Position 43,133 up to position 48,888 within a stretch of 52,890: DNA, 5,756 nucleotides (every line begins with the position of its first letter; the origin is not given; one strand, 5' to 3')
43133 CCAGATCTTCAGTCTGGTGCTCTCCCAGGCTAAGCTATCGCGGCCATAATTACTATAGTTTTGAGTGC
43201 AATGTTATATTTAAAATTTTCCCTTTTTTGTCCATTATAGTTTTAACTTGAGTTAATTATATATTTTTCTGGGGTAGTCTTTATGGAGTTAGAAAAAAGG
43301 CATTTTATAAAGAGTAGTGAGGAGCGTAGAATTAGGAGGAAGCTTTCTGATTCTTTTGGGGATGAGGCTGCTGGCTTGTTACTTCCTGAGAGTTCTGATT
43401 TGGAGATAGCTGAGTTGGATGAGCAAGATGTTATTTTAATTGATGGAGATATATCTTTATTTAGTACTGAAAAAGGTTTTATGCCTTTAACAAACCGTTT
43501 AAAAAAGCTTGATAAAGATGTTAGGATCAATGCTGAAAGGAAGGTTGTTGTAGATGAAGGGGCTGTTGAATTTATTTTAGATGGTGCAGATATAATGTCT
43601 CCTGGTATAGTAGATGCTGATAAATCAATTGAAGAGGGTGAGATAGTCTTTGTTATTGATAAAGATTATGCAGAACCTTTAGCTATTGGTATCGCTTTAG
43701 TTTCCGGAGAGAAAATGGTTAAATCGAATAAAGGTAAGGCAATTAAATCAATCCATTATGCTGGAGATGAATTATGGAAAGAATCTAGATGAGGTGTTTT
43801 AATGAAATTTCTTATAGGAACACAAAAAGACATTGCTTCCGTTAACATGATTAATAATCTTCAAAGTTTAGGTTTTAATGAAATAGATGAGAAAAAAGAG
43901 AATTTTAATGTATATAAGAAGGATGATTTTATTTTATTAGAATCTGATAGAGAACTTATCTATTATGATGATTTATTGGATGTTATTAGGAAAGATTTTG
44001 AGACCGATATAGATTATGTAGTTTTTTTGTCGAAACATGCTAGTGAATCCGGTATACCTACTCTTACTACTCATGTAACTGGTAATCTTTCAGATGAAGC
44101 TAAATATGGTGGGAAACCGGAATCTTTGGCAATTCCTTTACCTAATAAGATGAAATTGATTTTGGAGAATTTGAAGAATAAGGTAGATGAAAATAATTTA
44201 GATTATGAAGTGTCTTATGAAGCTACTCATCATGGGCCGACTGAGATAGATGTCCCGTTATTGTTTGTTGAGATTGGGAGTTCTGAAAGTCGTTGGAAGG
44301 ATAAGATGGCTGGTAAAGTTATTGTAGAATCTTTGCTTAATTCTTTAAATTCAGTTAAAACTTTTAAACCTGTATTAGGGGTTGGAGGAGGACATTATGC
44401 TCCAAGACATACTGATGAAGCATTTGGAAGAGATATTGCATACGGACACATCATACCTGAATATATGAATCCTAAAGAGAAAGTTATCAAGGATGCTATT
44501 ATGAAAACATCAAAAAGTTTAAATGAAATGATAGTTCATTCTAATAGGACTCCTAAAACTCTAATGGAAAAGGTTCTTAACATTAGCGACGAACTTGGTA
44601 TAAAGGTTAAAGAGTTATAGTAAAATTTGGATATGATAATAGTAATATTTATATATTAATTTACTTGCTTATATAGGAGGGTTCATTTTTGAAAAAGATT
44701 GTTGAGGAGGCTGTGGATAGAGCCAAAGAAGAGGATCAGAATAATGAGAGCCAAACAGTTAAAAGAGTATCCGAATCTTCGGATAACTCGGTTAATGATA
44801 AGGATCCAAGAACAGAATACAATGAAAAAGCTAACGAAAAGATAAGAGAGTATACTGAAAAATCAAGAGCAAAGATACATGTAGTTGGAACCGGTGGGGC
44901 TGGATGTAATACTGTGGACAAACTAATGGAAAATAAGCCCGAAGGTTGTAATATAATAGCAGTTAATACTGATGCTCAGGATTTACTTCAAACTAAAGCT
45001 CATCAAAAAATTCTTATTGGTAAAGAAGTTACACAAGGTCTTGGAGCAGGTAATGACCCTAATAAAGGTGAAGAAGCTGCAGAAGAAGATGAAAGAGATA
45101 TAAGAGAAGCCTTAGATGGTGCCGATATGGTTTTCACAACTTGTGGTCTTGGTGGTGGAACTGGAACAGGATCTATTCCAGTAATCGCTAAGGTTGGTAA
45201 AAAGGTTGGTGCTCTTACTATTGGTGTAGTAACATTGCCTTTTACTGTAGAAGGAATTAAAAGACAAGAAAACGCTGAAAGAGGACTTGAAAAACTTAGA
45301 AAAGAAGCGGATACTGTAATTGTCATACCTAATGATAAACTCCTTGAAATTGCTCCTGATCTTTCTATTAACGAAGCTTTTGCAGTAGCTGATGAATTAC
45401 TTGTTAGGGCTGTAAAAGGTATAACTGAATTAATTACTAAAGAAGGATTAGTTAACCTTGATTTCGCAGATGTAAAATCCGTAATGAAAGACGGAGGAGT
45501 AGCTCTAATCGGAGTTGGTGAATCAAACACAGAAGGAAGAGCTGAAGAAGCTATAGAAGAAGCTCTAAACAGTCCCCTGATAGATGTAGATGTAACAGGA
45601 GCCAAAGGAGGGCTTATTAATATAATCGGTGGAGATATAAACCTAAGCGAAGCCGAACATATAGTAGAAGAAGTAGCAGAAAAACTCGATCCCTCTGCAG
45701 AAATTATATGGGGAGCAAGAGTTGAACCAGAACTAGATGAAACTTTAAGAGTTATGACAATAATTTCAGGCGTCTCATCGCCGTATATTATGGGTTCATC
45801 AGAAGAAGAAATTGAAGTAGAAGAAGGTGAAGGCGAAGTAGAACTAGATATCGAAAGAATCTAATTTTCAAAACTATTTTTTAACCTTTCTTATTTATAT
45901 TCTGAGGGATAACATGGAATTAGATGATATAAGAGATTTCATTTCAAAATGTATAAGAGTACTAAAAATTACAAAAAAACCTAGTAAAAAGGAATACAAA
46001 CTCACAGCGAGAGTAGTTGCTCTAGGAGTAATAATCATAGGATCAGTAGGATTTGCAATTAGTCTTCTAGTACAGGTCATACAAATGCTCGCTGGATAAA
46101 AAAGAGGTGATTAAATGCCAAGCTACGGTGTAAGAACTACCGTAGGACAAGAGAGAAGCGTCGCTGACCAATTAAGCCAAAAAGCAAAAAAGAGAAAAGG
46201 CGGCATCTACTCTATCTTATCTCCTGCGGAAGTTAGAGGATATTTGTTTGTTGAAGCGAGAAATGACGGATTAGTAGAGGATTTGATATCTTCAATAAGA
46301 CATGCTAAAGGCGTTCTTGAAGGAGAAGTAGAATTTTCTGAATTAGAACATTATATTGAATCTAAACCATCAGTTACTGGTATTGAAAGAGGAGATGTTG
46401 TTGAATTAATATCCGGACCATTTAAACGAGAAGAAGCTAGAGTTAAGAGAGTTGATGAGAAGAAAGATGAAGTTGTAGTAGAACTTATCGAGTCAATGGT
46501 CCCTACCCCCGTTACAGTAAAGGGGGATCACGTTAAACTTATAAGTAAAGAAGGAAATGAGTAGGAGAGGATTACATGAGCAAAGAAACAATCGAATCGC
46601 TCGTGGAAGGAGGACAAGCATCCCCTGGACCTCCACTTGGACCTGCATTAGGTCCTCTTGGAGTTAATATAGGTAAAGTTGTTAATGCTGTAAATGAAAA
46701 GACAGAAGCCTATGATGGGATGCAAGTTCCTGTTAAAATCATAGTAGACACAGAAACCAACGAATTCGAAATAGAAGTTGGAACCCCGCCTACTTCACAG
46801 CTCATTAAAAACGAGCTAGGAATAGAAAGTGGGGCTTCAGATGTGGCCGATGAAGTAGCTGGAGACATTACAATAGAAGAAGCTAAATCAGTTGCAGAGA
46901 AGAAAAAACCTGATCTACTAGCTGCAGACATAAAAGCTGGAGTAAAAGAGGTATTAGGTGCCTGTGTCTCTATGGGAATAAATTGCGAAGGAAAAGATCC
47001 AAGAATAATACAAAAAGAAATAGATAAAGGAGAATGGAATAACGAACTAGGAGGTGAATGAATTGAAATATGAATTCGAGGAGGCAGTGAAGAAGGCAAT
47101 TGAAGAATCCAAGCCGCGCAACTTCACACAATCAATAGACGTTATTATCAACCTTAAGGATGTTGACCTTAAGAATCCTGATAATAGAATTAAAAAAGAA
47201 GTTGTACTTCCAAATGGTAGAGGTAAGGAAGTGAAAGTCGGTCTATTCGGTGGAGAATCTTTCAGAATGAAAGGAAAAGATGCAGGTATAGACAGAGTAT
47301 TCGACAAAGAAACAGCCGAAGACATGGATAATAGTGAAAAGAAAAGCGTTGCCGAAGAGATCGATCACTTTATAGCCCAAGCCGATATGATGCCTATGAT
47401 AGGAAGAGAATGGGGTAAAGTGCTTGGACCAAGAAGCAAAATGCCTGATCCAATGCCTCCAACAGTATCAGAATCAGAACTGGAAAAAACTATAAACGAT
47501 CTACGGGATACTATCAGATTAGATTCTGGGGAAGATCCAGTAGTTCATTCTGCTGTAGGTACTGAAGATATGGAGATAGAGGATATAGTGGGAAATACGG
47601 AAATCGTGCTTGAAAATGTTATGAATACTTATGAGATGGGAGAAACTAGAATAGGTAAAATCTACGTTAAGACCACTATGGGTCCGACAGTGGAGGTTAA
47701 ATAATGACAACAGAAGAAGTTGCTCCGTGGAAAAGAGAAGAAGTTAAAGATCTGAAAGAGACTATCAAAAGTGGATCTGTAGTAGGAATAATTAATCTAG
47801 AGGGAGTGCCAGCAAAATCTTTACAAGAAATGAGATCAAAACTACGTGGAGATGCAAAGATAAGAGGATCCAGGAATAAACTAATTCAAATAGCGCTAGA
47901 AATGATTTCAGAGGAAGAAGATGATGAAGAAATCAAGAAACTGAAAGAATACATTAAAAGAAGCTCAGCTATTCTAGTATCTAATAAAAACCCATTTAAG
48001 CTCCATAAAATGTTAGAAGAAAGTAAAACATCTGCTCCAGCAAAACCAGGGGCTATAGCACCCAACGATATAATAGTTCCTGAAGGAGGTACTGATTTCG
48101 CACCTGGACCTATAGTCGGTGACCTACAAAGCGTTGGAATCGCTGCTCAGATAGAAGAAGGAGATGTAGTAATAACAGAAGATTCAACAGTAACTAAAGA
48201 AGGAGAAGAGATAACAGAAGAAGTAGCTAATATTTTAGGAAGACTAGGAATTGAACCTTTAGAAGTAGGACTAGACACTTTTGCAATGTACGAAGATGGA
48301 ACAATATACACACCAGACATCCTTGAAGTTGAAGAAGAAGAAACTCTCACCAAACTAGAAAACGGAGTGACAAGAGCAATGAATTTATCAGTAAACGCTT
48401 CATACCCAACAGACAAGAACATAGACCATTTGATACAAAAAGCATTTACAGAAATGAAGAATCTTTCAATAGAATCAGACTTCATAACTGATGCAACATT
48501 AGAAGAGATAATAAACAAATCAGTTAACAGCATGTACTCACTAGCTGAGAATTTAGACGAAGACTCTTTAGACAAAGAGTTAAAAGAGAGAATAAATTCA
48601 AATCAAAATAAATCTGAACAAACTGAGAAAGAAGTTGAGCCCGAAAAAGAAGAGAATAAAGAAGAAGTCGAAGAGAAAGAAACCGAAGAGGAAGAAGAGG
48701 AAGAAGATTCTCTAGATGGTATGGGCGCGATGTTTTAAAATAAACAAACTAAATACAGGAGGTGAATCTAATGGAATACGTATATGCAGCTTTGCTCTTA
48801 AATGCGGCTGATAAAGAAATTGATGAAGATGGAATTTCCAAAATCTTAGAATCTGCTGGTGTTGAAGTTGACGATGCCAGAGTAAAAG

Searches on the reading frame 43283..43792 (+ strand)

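Call 20: search_protein_families(library=pfam, proteins=[window:43283-43792:+], max_evalue=0.0001)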
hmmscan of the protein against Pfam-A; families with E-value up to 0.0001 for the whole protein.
window:43283-43792:+ (169 aa): 2 families
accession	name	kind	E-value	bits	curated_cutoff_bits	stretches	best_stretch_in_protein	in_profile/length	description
PF01472.26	PUA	-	7.9e-23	80.6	24.8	1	87-159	2-73/74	PUA domain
PF09183.16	DUF1947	-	2.4e-05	24.9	22.5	1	5-68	1-57/65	Domain of unknown function (DUF1947)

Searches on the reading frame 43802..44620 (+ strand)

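Call 20: search_protein_families(library=pfam, proteins=[window:43802-44620:+], max_evalue=0.0001)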
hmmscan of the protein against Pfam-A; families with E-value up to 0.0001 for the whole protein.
window:43802-44620:+ (272 aa): 1 family
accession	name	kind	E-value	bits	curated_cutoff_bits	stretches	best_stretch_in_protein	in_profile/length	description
PF04414.18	tRNA_deacylase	-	6.8e-64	215.6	33.6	1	67-269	2-204/205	D-aminoacyl-tRNA deacylase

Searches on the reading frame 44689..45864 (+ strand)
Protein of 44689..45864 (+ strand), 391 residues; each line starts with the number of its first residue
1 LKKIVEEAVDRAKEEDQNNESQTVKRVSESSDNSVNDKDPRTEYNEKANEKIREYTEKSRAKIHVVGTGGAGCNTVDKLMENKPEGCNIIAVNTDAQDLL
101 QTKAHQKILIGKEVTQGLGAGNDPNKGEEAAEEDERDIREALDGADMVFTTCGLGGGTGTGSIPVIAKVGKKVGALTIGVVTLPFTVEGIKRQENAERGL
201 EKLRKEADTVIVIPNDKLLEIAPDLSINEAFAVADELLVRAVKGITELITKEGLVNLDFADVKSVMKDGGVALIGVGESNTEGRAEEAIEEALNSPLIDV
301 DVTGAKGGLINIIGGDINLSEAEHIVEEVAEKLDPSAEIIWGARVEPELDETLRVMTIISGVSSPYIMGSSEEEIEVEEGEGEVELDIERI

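Call 20: search_protein_families(library=pfam, proteins=[window:44689-45864:+], max_evalue=0.0001)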
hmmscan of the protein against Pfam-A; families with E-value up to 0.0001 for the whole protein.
window:44689-45864:+ (391 aa): 2 families
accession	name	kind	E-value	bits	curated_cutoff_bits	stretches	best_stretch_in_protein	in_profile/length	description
PF00091.31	Tubulin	-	1.8e-47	162.6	33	1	62-222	1-189/190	Tubulin/FtsZ family, GTPase domain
PF12327.13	FtsZ_C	-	3.1e-29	101.6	27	1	270-362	1-94/95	FtsZ family, C-terminal domain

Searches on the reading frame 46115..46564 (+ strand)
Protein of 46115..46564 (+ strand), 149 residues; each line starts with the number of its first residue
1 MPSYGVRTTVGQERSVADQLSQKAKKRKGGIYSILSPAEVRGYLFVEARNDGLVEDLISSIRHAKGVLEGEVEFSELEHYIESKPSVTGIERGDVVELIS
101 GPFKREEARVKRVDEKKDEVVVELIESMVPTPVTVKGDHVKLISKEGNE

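Call 20: search_protein_families(library=pfam, proteins=[window:46115-46564:+], max_evalue=0.0001)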
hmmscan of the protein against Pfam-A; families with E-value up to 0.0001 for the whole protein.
window:46115-46564:+ (149 aa): 2 families
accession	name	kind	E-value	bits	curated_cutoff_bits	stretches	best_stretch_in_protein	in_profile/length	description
PF03439.18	Spt5-NGN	-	7.6e-20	71.1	22.4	1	4-81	3-84/84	Early transcription elongation factor of RNA pol II, NGN section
PF00467.35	KOW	-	1.4e-06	28.3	22.3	1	92-123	1-32/32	KOW motif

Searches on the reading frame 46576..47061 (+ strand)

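Call 20: search_protein_families(library=pfam, proteins=[window:46576-47061:+], max_evalue=0.0001)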
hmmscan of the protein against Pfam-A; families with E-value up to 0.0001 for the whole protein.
window:46576-47061:+ (161 aa): 2 families
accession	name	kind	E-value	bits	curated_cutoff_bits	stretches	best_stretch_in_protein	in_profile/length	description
PF03946.19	Ribosomal_L11_N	-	2.3e-22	79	32.9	1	8-61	3-55/58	Ribosomal protein L11, N-terminal domain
PF00298.24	Ribosomal_L11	-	3.5e-19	69.4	21.4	1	70-136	2-68/69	Ribosomal protein L11, RNA binding domain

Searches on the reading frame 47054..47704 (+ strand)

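Call 20: search_protein_families(library=pfam, proteins=[window:47054-47704:+], max_evalue=0.0001)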
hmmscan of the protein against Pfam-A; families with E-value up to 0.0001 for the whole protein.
window:47054-47704:+ (216 aa): 1 family
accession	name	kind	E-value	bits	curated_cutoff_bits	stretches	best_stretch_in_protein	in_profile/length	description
PF00687.26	Ribosomal_L1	-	1.6e-43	149.1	32.2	1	18-211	3-198/198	Ribosomal protein L1p/L10e family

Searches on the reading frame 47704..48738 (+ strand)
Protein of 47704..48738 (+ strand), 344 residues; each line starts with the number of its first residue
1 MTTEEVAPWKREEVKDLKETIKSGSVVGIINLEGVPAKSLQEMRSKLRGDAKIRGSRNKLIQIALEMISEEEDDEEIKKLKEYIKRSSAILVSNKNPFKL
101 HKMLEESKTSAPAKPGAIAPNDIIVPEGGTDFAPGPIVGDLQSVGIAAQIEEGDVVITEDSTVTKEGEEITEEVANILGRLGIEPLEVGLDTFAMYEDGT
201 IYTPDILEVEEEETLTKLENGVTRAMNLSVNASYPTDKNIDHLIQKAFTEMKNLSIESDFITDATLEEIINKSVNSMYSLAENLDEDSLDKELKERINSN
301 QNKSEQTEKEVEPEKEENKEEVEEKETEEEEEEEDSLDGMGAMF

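Call 38: search_protein_families(library=pfam, proteins=[window:47704-48738:+], max_evalue=0.0001)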
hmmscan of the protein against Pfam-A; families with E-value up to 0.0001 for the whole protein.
window:47704-48738:+ (344 aa): 2 families
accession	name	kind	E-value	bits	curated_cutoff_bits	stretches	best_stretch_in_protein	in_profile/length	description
PF00466.25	Ribosomal_L10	-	1.9e-21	76.4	22.8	1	8-107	4-98/100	Ribosomal protein L10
PF17777.6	RL10P_insert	-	2.3e-19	69.5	29.1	1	113-183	1-71/71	Insertion domain in 60S ribosomal protein L10P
